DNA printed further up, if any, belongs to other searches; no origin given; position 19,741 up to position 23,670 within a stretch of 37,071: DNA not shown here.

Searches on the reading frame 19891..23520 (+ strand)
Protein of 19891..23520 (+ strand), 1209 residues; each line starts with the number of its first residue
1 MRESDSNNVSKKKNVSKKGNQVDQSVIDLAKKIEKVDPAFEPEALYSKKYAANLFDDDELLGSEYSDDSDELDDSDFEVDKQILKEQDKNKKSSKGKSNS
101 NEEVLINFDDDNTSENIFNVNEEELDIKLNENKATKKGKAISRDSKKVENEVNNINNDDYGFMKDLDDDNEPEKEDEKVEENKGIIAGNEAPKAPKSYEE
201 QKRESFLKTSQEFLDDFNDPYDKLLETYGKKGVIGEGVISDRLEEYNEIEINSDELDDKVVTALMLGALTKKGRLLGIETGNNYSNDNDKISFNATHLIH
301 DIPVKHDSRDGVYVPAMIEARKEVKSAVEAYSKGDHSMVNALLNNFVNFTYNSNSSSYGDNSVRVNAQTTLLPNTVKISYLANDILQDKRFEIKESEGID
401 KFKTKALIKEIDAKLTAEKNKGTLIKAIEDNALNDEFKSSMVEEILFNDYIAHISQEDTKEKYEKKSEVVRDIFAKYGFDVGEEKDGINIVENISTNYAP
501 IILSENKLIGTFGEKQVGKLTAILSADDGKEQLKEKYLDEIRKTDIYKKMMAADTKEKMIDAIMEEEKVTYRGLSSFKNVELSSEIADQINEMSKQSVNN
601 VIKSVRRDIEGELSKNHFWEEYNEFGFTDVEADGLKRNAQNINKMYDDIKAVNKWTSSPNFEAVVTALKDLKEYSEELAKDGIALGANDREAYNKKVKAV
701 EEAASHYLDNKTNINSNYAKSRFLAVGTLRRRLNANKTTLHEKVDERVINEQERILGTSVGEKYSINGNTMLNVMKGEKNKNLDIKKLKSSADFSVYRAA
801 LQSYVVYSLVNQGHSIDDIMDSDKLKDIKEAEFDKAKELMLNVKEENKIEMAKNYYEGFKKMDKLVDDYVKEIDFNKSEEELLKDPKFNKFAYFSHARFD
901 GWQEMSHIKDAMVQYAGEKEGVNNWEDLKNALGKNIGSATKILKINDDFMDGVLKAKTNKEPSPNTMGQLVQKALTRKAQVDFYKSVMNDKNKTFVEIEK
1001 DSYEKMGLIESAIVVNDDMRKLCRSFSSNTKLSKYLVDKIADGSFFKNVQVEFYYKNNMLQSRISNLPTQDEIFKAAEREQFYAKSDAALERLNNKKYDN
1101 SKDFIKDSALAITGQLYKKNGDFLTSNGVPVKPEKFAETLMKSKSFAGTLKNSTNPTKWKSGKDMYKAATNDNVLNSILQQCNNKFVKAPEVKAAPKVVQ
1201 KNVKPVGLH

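Call 5: search_protein_families(library=pfam, proteins=[window:19891-23520:+])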
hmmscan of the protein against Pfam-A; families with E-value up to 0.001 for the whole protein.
window:19891-23520:+ (1209 aa): 0 families

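Call 13: find_homologous_proteins(query=window:19891-23517:+)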
Query window:19891-23517:+ (1209 aa): 2 proteins with E <= 0.001 among 8000 candidates.
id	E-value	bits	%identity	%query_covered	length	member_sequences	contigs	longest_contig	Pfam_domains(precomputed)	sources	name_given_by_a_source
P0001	0.0e+0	2606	100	100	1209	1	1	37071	-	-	-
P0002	0.0e+0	1019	48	96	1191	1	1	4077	-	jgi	-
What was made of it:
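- Tried and rejected: Homologues of the 1209-aa protein: only one in 5.8 billion proteins (call 13).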

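Call 14: find_encoding_contigs(protein=P0002, flank=10000)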
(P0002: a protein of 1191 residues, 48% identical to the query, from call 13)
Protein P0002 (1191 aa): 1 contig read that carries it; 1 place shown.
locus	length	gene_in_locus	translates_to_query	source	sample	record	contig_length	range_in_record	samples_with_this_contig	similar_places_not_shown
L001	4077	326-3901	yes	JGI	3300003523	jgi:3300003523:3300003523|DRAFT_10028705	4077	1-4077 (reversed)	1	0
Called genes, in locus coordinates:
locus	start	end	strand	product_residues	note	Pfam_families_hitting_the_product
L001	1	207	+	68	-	?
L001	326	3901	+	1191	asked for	-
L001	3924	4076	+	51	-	?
